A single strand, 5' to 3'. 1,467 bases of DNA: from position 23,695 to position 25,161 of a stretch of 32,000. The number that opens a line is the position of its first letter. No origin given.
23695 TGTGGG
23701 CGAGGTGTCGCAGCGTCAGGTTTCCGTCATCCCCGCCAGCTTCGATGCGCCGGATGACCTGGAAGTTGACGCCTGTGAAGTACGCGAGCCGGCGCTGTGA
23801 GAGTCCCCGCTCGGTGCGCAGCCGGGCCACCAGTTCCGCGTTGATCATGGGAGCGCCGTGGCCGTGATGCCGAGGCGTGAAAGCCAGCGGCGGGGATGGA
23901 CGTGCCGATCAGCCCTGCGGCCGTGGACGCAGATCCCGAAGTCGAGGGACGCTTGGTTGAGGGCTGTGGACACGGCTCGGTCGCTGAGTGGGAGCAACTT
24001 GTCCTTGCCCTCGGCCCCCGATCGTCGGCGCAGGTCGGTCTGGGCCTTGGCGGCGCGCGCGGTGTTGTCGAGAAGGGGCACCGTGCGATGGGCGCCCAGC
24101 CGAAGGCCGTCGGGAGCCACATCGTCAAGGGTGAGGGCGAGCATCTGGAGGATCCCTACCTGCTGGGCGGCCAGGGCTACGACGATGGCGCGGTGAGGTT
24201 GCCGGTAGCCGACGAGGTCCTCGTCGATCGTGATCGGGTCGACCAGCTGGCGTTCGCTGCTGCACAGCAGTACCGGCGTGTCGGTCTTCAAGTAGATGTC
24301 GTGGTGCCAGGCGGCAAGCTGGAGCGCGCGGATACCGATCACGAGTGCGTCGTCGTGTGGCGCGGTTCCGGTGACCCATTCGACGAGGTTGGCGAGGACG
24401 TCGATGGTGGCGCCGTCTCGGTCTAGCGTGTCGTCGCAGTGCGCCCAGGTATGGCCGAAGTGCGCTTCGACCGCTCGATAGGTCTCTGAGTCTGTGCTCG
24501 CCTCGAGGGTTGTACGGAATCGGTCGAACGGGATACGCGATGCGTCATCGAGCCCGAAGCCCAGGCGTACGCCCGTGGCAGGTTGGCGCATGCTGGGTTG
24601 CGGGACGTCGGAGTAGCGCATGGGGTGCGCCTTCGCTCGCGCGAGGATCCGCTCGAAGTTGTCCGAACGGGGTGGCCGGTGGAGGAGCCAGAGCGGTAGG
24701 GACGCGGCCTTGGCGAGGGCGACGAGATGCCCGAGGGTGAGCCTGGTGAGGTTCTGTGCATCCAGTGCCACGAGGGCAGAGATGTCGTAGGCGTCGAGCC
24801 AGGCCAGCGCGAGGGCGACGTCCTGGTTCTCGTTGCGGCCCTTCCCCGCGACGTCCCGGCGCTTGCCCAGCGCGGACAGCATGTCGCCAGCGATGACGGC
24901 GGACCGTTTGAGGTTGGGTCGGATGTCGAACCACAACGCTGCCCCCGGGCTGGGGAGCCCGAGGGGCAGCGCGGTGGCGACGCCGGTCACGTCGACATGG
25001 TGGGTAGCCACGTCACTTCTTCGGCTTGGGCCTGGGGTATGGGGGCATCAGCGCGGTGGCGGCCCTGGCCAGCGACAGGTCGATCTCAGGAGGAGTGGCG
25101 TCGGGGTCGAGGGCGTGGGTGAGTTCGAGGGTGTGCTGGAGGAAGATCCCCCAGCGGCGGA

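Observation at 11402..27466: Defence operon may be cargo of a Tn7/Tn5053-like transposon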

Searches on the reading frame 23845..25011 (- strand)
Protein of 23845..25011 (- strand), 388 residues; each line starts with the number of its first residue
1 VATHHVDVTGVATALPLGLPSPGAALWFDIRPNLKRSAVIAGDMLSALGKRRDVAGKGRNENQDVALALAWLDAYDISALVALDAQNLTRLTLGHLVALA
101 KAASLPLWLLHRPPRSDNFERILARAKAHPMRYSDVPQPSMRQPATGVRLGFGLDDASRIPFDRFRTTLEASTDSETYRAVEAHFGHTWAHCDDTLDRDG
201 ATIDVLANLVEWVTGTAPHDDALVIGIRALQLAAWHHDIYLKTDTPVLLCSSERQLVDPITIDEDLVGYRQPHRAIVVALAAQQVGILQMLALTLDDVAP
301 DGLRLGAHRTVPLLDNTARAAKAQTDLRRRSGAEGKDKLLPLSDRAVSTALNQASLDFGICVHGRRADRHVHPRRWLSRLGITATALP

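Call 4: search_protein_families(library=pfam, proteins=[window:23845-25011:-], max_evalue=0.01)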
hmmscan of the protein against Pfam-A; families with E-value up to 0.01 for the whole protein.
window:23845-25011:- (388 aa): 0 families

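Call 10: search_protein_families(library=padloc, proteins=[window:23845-25011:-], max_evalue=0.001)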
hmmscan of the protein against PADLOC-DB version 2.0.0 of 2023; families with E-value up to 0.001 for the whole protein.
window:23845-25011:- (388 aa): 0 families

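Call 11: search_protein_families(library=ncbifam, proteins=[window:23845-25011:-], max_evalue=0.01)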
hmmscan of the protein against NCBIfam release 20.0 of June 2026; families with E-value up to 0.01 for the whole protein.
window:23845-25011:- (388 aa): 0 families

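Call 44: search_protein_families(library=pfam, proteins=[window:23845-25011:-], max_evalue=1)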
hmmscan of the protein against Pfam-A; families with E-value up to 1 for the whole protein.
window:23845-25011:- (388 aa): 0 families

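Call 45: search_protein_families(library=phrogs, proteins=[window:23845-25011:-], max_evalue=0.1)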
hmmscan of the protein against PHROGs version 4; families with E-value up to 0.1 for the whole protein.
window:23845-25011:- (388 aa): 0 families

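Call 60: search_solved_structures(query=A4, max_evalue=10, show_alignments=1)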
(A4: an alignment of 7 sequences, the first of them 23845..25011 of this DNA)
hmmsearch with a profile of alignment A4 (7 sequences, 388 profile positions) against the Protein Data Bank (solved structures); distinct sequences matched with E-value up to 10: 0.

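Call 68: find_homologous_proteins(query=window:23845-25011:-, max_evalue=0.00001)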
Query window:23845-25011:- (388 aa): 46 proteins with E <= 0.00001 among 8000 candidates.
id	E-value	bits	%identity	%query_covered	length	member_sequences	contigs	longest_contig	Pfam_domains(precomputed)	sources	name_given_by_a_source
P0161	6.1e-249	844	100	98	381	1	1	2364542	-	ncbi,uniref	ncbi:hypothetical protein [Longivirga aurantiaca]|uniref:Uncharacterized protein n=1 Tax=Longivirga 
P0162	2.1e-184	631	72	100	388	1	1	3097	-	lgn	-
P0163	6.3e-168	577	70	100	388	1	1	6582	-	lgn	-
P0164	2.7e-166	572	69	100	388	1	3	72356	-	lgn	-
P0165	4.0e-165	568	68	100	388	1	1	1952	-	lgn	-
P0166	3.1e-163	562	68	99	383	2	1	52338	-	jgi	jgi:hypothetical protein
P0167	1.2e-159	550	66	100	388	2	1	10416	-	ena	-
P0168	1.8e-158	546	65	100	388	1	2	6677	-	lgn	-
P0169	7.1e-152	524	66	96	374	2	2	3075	-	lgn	-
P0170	2.8e-112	394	53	100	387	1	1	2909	-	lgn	-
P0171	5.3e-111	390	52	99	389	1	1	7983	-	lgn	-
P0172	1.0e-110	389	52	100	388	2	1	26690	-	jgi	jgi:hypothetical protein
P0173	4.1e-109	383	52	100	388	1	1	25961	-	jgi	jgi:hypothetical protein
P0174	6.6e-109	383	51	99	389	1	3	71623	-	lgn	-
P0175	7.8e-108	379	52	100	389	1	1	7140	-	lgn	-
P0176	3.2e-107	377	51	99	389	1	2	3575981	-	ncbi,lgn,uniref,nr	ncbi:hypothetical protein [Oryzihumus leptocrescens]|uniref:Uncharacterized protein n=1 Tax=Oryzihum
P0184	1.0e-101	359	47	99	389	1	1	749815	-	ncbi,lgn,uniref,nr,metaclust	ncbi:hypothetical protein [Phycicoccus sp. Soil802]|uniref:hypothetical protein n=1 Tax=Phycicoccus 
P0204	4.6e-68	248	42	99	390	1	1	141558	-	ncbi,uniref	ncbi:hypothetical protein [Geodermatophilus sp. CPCC 205506]|uniref:hypothetical protein n=1 Tax=Geo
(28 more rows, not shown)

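Call 74: predict_structure(alignment_id=A6)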
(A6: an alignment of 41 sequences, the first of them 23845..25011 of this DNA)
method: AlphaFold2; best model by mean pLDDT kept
length: 388 residues; sequences in the alignment: 41
mean_pLDDT: 89.8   pTM: 0.85
mean pLDDT of the five models: 89.8, 89.2, 89.0, 88.2, 87.3
residues with pLDDT >= 90: 255; 70-90: 115; 50-70: 15; < 50: 3
segments of 3 or more residues with pLDDT < 50: 364-366
pLDDT, mean of each block of 10 residues (from residue 1): 94 91 96 78 93 69 88 97 93 92 97 87 92 96 90 90 93 95 97 96 91 90 97 97 93 83 92 91 82 93 83 93 96 95 86 81 57 86 92
secondary structure, 60 per line:
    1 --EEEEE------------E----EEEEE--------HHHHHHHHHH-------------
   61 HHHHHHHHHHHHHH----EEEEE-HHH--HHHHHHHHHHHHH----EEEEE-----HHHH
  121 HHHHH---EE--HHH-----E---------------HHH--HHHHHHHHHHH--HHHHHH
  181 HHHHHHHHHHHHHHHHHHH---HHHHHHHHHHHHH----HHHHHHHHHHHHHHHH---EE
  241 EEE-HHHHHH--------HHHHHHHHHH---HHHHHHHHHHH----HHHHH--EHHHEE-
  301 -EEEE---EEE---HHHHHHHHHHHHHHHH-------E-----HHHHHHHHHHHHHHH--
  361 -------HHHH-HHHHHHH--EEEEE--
elements in order: E3-7 E25-29 H38-47 H61-74 E79-83 H90-102 E107-111 H117-125 H162-172 H175-199 H203-215 H220-235 E239-243 H245-250 H259-268 H272-282 H287-291 E302-305 E309-311 H315-330 H344-358 H368-371 H373-379 E382-386

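Call 76: fold_search(model_id=the predicted structure, library=pdb)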
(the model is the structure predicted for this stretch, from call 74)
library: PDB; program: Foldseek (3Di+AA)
matches with E <= 10: 794; with E <= 0.001: 0
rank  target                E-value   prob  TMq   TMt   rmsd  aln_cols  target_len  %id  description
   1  7plh_A                7.0e-03  0.99  0.25  0.36  20.4       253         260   11  Scytonema hofmannii TnsC bound to AMPPNP and DNA (released 2021-12-01)
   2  7zbh_F                7.0e-03  0.33  0.15  0.16  22.7       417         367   12  ATP-dependent zinc metalloprotease FtsH (BB0789) from Borrelia burgdorferi (released 2023-04-05)
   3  2hoi_A                1.0e-02  0.90  0.21  0.24  18.7       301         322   12  Crystal structure of the tetrameric pre-cleavage synaptic complex in the cre-loxp site-specific recombination (released 2007-06-26)
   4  7thv_B                1.9e-02  0.57  0.17  0.20  20.8       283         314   10  Structure of the yeast clamp loader (Replication Factor C RFC) bound to the sliding clamp (Proliferating Cell Nuclear  (released 2022-02-16)
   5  8umv_D                2.9e-02  0.30  0.16  0.19  21.1       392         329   10  Atomic model of the human CTF18-RFC-PCNA-DNA ternary complex with narrow PCNA opening state I (state 5) (released 2024-05-08)
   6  7m99_A                3.4e-02  0.96  0.25  0.37  19.8       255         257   12  ATPgS bound TnsC filament from ShCAST system (released 2021-07-28)
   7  7mcs_G                3.4e-02  0.89  0.22  0.23  19.2       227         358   17  Cryo-electron microscopy structure of TnsC(1-503)A225V bound to DNA (released 2022-02-23)
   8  7z6h_D                4.0e-02  0.23  0.17  0.19  21.6       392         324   10  Structure of DNA-bound human RAD17-RFC clamp loader and 9-1-1 checkpoint clamp (released 2022-05-04)
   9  5yzg_Z                4.0e-02  0.16  0.17  0.11  25.8       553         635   10  The Cryo-EM Structure of Human Catalytic Step I Spliceosome (C complex) at 4.1 angstrom resolution (released 2018-08-08)
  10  7ste_C                4.2e-02  0.41  0.16  0.19  21.1       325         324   11  Rad24-RFC ADP state (released 2022-04-06)
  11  8ui7_D                4.2e-02  0.38  0.18  0.21  20.6       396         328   10  Cryo-EM map of human clmap-clamp loader ATAD5-RFC-gapped PCNA complex in intermediate state 3 (released 2024-05-29)
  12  1ma7_B                4.4e-02  0.82  0.22  0.26  18.2       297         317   13  Crystal structure of Cre site-specific recombinase complexed with a mutant DNA substrate, LoxP-A8/T27 (released 2003-07-08)
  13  5crx_B                4.4e-02  0.80  0.22  0.27  17.9       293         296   13  ASYMMETRIC DNA-BENDING IN THE CRE-LOXP SITE-SPECIFIC RECOMBINATION SYNAPSE (released 1999-07-07)
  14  7zbh_A                4.7e-02  0.18  0.16  0.16  22.7       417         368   10  ATP-dependent zinc metalloprotease FtsH (BB0789) from Borrelia burgdorferi (released 2023-04-05)
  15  4crx_A                4.9e-02  0.72  0.21  0.25  19.0       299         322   13  ASYMMETRIC DNA-BENDING IN THE CRE-LOXP SITE-SPECIFIC RECOMBINATION SYNAPSE (released 1999-06-14)
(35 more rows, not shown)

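Call 80: find_encoding_contigs(protein=P0176, flank=10000, max_places=3)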
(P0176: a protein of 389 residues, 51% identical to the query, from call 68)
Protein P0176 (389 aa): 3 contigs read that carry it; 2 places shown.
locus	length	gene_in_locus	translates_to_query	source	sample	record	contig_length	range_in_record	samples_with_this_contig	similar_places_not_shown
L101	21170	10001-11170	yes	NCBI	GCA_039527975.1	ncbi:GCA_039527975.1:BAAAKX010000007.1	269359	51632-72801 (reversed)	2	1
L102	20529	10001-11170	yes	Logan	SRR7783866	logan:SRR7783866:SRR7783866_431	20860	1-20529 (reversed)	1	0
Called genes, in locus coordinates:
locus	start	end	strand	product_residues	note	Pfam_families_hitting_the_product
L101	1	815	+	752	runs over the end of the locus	PF03235:GmrSD_N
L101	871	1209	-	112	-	-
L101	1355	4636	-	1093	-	PF13482:RNase_H_2, PF13086:AAA_11 (faint), PF13604:AAA_30, PF01443:Viral_helicase1 (faint), PF13087:AAA_12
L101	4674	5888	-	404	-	-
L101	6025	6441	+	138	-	-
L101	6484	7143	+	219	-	-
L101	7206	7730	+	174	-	PF12705:PDDEXK_1 (weak)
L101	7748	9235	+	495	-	PF09299:Mu-transpos_C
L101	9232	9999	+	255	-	PF13401:AAA_22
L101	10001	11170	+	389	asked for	-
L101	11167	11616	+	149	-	PF13560:HTH_31 (faint), PF01381:HTH_3, PF13443:HTH_26 (weak)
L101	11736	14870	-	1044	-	PF04851:ResIII, PF00270:DEAD (weak), PF19778:RE_endonuc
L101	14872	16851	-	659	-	-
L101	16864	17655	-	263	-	PF14335:DUF4391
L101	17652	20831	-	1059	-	PF00176:SNF2-rel_dom (weak), PF00270:DEAD (faint), PF04851:ResIII (weak), PF00271:Helicase_C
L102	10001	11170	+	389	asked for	-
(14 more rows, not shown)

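Call 81: find_encoding_contigs(protein=P0184, flank=10000, max_places=2)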
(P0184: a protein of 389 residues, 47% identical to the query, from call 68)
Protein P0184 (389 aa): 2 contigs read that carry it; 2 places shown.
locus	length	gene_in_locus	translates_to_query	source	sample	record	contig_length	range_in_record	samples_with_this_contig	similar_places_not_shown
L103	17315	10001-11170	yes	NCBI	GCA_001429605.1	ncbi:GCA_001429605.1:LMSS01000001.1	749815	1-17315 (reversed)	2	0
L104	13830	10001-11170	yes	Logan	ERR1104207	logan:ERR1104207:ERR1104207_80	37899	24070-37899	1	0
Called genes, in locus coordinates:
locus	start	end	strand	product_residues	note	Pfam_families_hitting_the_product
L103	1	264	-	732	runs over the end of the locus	PF03235:GmrSD_N, PF07510:GmrSD_C, PF24698:DUF7662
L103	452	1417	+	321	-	-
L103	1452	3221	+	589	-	PF20796:PDDEXK_13, PF22558:REase-ARP, PF18728:HEPN_AbiV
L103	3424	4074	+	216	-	-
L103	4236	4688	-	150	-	-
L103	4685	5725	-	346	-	-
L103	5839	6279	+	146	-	-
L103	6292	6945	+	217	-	-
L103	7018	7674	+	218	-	-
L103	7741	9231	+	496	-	PF09299:Mu-transpos_C (weak)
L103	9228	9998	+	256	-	PF13401:AAA_22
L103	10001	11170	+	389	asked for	-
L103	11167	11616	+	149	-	PF01381:HTH_3, PF13443:HTH_26 (weak)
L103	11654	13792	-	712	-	PF20442:BrxL_N, PF13337:BrxL_ATPase, PF16565:MIT_C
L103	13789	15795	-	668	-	PF07669:Eco57I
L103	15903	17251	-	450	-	-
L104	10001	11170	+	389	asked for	-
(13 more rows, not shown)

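Call 106: search_protein_families(library=pfam, proteins=[L103:5839-6279:+, L101:4674-5888:-], max_evalue=0.1)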
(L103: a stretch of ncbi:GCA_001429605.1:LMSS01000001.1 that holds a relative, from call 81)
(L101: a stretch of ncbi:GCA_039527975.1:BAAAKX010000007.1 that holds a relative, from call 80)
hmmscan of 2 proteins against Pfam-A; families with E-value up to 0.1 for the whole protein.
L103:5839-6279:+ (146 aa): 0 families

L101:4674-5888:- (404 aa): 0 families

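Call 117: find_encoding_contigs(protein=P0204, flank=10000, max_places=2)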
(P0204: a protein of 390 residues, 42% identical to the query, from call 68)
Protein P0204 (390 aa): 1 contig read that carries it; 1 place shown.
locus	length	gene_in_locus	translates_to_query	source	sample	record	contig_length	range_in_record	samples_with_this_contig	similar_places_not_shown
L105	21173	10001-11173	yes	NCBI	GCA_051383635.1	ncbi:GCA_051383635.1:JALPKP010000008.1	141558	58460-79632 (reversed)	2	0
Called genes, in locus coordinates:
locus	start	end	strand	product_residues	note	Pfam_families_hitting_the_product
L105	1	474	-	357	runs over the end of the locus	PF00465:Fe-ADH, PF13685:Fe-ADH_2, PF25137:ADH_Fe_C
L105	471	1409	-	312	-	PF04444:Dioxygenase_N, PF00775:Dioxygenase_C, PF13620:CarboxypepD_reg (weak)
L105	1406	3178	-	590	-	PF00890:FAD_binding_2 (faint), PF01266:DAO (faint), PF01494:FAD_binding_3, PF07992:Pyr_redox_2 (weak), PF12831:FAD_oxidored (weak), PF21274:Rng_hyd_C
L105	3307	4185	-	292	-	PF00165:HTH_AraC (weak), PF12833:HTH_18, PF00165:HTH_AraC (weak)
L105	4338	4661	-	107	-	-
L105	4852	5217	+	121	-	-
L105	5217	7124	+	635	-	PF00899:ThiF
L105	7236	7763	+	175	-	PF12705:PDDEXK_1 (weak)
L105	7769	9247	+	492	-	PF09299:Mu-transpos_C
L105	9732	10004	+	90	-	-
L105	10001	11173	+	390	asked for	-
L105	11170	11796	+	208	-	PF01381:HTH_3 (weak), PF13443:HTH_26 (faint), PF13560:HTH_31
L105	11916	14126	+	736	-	PF14311:DUF4379, PF03457:HA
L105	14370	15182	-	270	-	PF02567:PhzC-PhzF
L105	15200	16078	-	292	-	PF03473:MOSC (weak)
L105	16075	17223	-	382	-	PF01053:Cys_Met_Meta_PP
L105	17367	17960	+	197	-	PF12844:HTH_19 (weak), PF13560:HTH_31, PF01381:HTH_3, PF07883:Cupin_2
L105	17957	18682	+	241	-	PF03483:B3_4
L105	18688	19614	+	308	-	PF00892:EamA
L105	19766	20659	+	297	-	-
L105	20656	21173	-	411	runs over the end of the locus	PF04326:SLFN_AlbA_2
